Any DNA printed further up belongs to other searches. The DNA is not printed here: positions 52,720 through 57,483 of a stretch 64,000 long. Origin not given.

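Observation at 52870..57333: Giant (1487-aa) lipoprotein carrying a PGRP-type peptidoglycan amidase domain, sitting next to a tRNA gene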

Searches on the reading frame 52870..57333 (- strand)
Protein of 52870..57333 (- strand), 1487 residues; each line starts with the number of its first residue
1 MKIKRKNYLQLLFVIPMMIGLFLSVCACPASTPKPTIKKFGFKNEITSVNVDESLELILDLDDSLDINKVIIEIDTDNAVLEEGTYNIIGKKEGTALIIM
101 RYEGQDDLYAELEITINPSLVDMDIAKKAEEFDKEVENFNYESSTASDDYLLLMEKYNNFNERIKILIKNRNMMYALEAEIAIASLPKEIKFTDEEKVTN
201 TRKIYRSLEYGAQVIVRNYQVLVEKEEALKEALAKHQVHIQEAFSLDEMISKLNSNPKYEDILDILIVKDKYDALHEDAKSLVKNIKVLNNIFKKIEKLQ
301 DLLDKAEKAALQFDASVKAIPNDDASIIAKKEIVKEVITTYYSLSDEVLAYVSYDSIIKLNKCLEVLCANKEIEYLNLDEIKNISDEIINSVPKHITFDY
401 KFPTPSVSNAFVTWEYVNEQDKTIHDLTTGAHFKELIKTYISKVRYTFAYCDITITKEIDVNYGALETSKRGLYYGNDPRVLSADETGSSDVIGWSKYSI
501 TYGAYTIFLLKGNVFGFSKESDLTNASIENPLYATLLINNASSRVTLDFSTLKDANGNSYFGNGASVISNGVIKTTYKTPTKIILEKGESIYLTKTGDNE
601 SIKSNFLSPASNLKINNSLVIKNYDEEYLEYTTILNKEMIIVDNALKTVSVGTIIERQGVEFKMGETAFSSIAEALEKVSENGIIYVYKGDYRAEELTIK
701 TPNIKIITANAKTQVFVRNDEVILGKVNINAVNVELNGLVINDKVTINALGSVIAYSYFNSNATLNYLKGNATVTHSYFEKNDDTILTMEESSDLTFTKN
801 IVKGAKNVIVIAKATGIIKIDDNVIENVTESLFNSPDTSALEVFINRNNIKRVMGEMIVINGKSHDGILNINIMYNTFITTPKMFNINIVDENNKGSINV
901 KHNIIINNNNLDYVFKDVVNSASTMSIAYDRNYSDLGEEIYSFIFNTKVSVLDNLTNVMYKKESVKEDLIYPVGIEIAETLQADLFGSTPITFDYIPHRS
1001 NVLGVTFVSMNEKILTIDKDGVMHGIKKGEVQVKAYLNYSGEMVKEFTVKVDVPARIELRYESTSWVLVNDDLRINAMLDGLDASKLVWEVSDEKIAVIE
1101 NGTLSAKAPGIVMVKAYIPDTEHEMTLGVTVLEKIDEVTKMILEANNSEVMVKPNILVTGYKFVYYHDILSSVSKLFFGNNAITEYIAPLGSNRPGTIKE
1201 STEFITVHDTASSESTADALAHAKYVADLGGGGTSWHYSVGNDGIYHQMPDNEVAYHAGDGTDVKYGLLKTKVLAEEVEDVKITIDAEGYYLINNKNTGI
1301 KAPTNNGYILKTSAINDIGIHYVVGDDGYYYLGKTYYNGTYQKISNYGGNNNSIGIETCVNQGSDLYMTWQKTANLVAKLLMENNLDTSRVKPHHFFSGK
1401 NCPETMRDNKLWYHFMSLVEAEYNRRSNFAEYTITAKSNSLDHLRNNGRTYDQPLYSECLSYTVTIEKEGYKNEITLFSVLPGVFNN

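Call 6: search_protein_families(library=pfam, proteins=[window:52870-57333:-], max_evalue=1)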
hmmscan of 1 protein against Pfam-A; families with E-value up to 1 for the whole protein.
window:52870-57333:- (1487 aa): 4 families
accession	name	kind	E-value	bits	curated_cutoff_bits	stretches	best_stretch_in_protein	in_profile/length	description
PF01510.30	Amidase_2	-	6.8e-19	68.9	26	2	1202-1290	5-82/131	N-acetylmuramoyl-L-alanine amidase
PF02368.24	Big_2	-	2.9e-06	27.6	22.8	2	1004-1039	35-70/79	Bacterial Ig-like domain (group 2)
PF24196.1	DUF7421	-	0.05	14.1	27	1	310-330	36-56/61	Family of unknown function (DUF7421)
PF12959.12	DUF3848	-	0.15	12.5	30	0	138-174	30-65/95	Protein of unknown function (DUF3848)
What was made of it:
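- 54454..55413 (-): Asn/Ile/Val-rich repeat region, aa 641-960, possibly a right-handed beta-helix. No Pfam hit here (call 6).
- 53938..54381 (-): Tandem Big_2 Ig-like domains, aa ~985-1132. Pfam Big_2 at 27.6 bits in two stretches (call 6).
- On Amidase_2 / PGRP zinc amidase (PF01510): 68.9 bits against a cut-off of 26, in two stretches because of the insert (call 6).
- On Atl/Aas-type bifunctional autolysin: Pfam at E<=1 finds only Amidase_2 and Big_2 (call 6).
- Checked: Pfam gives Amidase_2 at 68.9 bits (cut-off 26) in two stretches, and Big_2 at 27.6 bits in two stretches (call 6). Pfam finds nothing there at E<=1 (call 6).
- Pfam Amidase_2 at 68.9 bits (call 6).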

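Call 7: search_protein_families(library=ncbifam, proteins=[window:52870-57333:-], max_evalue=1)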
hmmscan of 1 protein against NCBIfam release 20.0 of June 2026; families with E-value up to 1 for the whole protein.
window:52870-57333:- (1487 aa): 0 families
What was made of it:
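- Tried and rejected: No family matched (call 7).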

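Call 11: find_homologous_proteins(query=window:52870-57333:-, max_evalue=0.00001)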
Query window:52870-57333:- (1487 aa): 2 proteins with E <= 0.00001 among 8000 candidates.
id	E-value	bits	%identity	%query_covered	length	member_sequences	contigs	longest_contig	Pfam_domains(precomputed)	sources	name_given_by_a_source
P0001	0.0e+0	3262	100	100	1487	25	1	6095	PF01510.31,PF02368.25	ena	-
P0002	0.0e+0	2254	70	99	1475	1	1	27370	PF01510.31,PF02368.25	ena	-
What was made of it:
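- Tried and rejected: Full-length homologue search (call 11).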

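Call 13: find_encoding_contigs(protein=P0002, flank=10000, max_places=4)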
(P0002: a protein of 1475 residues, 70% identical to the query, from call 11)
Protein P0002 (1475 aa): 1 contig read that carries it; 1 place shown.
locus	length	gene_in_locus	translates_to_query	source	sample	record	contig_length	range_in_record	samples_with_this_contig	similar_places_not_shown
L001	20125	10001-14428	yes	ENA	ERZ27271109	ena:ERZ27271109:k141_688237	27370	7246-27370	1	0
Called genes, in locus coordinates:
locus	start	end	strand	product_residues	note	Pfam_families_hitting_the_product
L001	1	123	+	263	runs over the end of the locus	PF14808:TMEM164 (weak)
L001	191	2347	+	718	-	PF19732:SpoIIE_N (weak), PF07228:SpoIIE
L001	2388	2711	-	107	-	PF00581:Rhodanese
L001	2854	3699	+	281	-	PF13556:HTH_30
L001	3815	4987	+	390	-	PF00005:ABC_tran, PF17912:OB_MalK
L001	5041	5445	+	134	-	PF06338:ComK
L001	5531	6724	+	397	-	PF00162:PGK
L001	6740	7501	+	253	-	PF00121:TIM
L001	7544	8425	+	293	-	PF12746:GNAT_acetyltran (weak), PF13302:Acetyltransf_3 (weak), PF00583:Acetyltransf_1, PF13673:Acetyltransf_10 (weak), PF13508:Acetyltransf_7 (weak)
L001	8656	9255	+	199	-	PF00163:Ribosomal_S4, PF01479:S4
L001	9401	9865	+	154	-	-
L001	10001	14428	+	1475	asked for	PF02368:Big_2 (faint), PF01510:Amidase_2 (weak)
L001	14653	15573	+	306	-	PF13484:Fer4_16 (faint), PF14697:Fer4_21 (faint), PF00037:Fer4 (faint), PF12838:Fer4_7 (faint)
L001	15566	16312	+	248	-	PF08713:DNA_alkylation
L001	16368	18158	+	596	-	PF00664:ABC_membrane, PF13555:AAA_29 (faint), PF02463:SMC_N (faint), PF00005:ABC_tran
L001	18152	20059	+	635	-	PF00664:ABC_membrane, PF00005:ABC_tran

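Call 19: list_cluster_members(proteins=[P0001, P0002, P0008, P0016, P0023, P0039, P0074, P0080, P0053, P0089])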
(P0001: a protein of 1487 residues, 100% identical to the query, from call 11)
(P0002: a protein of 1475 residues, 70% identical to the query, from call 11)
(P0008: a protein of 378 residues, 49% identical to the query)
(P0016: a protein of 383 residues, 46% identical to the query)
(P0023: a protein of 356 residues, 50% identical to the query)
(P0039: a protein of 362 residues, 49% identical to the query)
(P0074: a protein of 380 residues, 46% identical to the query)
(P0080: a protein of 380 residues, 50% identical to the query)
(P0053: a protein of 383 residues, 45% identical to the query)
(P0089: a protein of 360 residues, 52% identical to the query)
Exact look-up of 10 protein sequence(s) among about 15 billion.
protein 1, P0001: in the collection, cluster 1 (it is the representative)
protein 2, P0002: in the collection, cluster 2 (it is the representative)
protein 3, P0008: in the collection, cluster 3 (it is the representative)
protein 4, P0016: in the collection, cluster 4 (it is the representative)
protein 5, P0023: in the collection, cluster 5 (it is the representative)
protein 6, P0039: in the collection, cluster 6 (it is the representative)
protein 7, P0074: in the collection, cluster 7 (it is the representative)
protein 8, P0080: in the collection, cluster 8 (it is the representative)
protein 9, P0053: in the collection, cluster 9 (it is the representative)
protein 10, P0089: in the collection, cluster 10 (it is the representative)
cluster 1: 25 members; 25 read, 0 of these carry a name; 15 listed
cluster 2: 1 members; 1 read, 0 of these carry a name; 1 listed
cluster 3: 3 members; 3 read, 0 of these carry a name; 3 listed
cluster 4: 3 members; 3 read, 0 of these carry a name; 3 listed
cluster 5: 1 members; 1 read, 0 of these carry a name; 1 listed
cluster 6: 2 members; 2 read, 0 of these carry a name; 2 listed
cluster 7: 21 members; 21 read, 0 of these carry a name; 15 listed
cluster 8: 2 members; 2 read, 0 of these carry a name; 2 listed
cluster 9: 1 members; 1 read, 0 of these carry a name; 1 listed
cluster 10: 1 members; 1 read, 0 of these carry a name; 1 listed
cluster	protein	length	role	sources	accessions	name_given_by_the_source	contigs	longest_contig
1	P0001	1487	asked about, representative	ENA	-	-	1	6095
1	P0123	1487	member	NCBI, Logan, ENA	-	-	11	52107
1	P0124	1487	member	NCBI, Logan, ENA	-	-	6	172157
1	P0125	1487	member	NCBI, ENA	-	-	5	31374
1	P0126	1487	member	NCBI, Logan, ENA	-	-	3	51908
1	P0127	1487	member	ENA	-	-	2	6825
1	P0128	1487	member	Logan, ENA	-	-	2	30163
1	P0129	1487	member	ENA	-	-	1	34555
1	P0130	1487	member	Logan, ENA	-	-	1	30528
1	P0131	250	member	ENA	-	-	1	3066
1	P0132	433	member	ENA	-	-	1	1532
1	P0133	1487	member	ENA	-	-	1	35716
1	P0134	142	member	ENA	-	-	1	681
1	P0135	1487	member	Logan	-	-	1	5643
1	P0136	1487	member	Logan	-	-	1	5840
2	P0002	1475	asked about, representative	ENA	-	-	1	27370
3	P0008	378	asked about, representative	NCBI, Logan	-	-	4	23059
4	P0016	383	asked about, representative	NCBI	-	-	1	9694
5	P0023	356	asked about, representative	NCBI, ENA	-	-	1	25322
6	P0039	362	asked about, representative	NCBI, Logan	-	-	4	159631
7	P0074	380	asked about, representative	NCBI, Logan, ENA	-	-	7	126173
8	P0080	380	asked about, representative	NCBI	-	-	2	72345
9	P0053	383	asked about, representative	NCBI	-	-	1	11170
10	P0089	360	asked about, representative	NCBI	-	-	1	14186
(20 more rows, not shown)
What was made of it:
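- Checked: The identical protein is on record in a 25-member cluster seen on dozens of metagenome contigs, including NCBI entries (calls 11, 19).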

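Call 22: find_related_loci(query=A2, collection=genome_contigs, flank=10000)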
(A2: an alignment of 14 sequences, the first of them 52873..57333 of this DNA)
Query A2 (1487 aa) in genome_contigs; peptide patterns used: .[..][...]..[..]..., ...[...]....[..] (x = any residue, [..] = any of these).
286 stretches matched a pattern; 263 encode a relative of the query (tblastn E <= 1e-3); the best 80 are kept; 75 distinct loci.
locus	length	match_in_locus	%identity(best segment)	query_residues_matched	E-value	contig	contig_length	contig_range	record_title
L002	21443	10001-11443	48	1007-1486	5e-121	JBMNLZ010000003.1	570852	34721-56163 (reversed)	MAG: Bacilli bacterium isolate SBF912LR0HQ0065 contig_42971, whole genome shotgun sequence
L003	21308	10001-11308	48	1055-1483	3e-113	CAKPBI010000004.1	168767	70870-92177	MAG: uncultured Bacilli bacterium isolate REFINED_METABAT215_TOP10_CONTIGS_1500_ASSEMBLY_K77_MERGED__Hadza_MoBio_hadza-I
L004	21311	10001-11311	47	1055-1483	5e-113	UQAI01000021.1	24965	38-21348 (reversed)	uncultured Mollicutes bacterium isolate UMGS75 genome assembly, contig: NODE_357_length_24965_cov_10.423886, whole genom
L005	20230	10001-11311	47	1055-1483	1e-111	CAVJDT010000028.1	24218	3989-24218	Bacillota bacterium isolate H07681-L1_cleanbin_000020 genome assembly, contig: Spades_H07681-L1_contig_1221, whole genom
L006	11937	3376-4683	49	1055-1483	3e-111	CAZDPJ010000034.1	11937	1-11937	MAG TPA_asm: uncultured Staphylococcaceae bacterium isolate SRP313737_co1_111 genome assembly, contig: NODE_8208_length_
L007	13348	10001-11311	47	1055-1483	6e-111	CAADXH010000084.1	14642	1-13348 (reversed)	MAG TPA_asm: Bacilli bacterium, isolate HGM10607, WGS project CAADXH010000000 data, contig: ERS396321_61_k85_153438, who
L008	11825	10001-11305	47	1055-1483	9e-104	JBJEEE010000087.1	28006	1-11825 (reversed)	MAG: Bacilli bacterium isolate LOHA10_bin.030 NODE_556_length_28006_cov_6.999678, whole genome shotgun sequence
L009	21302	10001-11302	47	1056-1483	2e-103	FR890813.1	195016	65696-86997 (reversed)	Staphylococcus sp. CAG:324 genomic scaffold, scf37, whole genome shotgun sequence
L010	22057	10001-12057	48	979-1483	7e-103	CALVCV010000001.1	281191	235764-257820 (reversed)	MAG: uncultured Bacilli bacterium isolate BRZ_BF__bin145 genome assembly, contig: BRZ_BF__NODE_21_length_281191_cov_9.58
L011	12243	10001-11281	47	1081-1484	6e-102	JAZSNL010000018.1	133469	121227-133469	MAG: Bacilli bacterium isolate T1900044551_TS20190017.MAGScoT_cleanbin_000012 SGB_234_k141_782897, whole genome shotgun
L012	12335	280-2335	46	979-1483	6e-101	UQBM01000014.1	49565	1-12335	uncultured Mollicutes bacterium isolate UMGS116 genome assembly, contig: NODE_179_length_49565_cov_43.561402, whole geno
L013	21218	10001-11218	50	1081-1483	6e-113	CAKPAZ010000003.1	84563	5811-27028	MAG: uncultured Bacilli bacterium isolate REFINED_METABAT215_TOP10_CONTIGS_1500_ASSEMBLY_K77_MERGED__Hadza_MoBio_hadza-I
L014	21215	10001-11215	48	1082-1483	2e-97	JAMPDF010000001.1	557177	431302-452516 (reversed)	MAG: Prevotella sp. isolate NALB_7821b_9 Scaffold_#1__SCF_001__556534_bp, whole genome shotgun sequence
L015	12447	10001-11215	47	1082-1483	1e-96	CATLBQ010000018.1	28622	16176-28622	MAG TPA_asm: uncultured Bacilli bacterium isolate MGG03213_1680015441 genome assembly, contig: ERR2497921_395, whole gen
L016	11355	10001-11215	47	1082-1483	4e-95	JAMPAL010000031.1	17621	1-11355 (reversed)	MAG: Anaeroplasma bactoclasticum isolate NALB_7813_16 Scaffold_#31__SCF_031___17621_bp, whole genome shotgun sequence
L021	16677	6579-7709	46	1132-1477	3e-86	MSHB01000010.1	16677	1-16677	MAG: Mollicutes bacterium Phil14 707_L1_merged_contig_2848, whole genome shotgun sequence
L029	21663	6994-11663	40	32-1483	7e-82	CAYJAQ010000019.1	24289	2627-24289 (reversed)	MAG TPA_asm: uncultured Staphylococcaceae bacterium isolate ERP122455_co1_206 genome assembly, contig: NODE_259_length_2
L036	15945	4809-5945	44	1132-1481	3e-79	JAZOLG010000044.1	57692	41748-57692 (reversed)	MAG: Bacilli bacterium isolate T1900045656_YK20190350.MAGScoT_cleanbin_000009 SGB_8238_k141_302530, whole genome shotgun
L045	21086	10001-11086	45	1132-1466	2e-77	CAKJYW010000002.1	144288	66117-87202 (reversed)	Bacilli bacterium isolate MAG-R001 genome assembly, contig: k141_103857, whole genome shotgun sequence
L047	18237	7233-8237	46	1132-1437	2e-77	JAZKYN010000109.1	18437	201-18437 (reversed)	MAG: Bacilli bacterium isolate T1900045101_TC20190095.MAGScoT_cleanbin_000012 SGB_4761_k141_961127, whole genome shotgun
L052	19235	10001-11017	45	1132-1439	5e-76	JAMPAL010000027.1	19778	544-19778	MAG: Anaeroplasma bactoclasticum isolate NALB_7813_16 Scaffold_#27__SCF_027___19778_bp, whole genome shotgun sequence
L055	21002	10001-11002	45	1132-1434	5e-76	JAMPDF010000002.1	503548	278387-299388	MAG: Prevotella sp. isolate NALB_7821b_9 Scaffold_#2__SCF_002__502976_bp, whole genome shotgun sequence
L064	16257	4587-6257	32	955-1487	1e-72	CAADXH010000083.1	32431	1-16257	MAG TPA_asm: Bacilli bacterium, isolate HGM10607, WGS project CAADXH010000000 data, contig: ERS396321_61_k85_152518, who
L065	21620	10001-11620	34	973-1486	8e-72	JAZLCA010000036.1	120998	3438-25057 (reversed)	MAG: Eubacteriales bacterium isolate T1900045055_TC20190048.MAGScoT_cleanbin_000006 SGB_4545_k141_1844001, whole genome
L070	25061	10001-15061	34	975-1485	6e-71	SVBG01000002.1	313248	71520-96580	MAG: Erysipelotrichaceae bacterium isolate SIG222 NODE_50_length_313248_cov_9.496843, whole genome shotgun sequence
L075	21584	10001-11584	34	1005-1485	1e-69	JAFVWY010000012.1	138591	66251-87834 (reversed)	MAG: Bacilli bacterium isolate RGIG5470 Sheep_Colon-5__c210964, whole genome shotgun sequence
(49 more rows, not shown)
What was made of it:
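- The family also occurs in MAGs labelled Acholeplasmatales, Acholeplasmataceae and Anaeroplasma (call 22). The family is concentrated in reduced-genome gut lineages, including MAGs labelled Acholeplasmatales, Acholeplasmataceae and Anaeroplasma (call 22).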
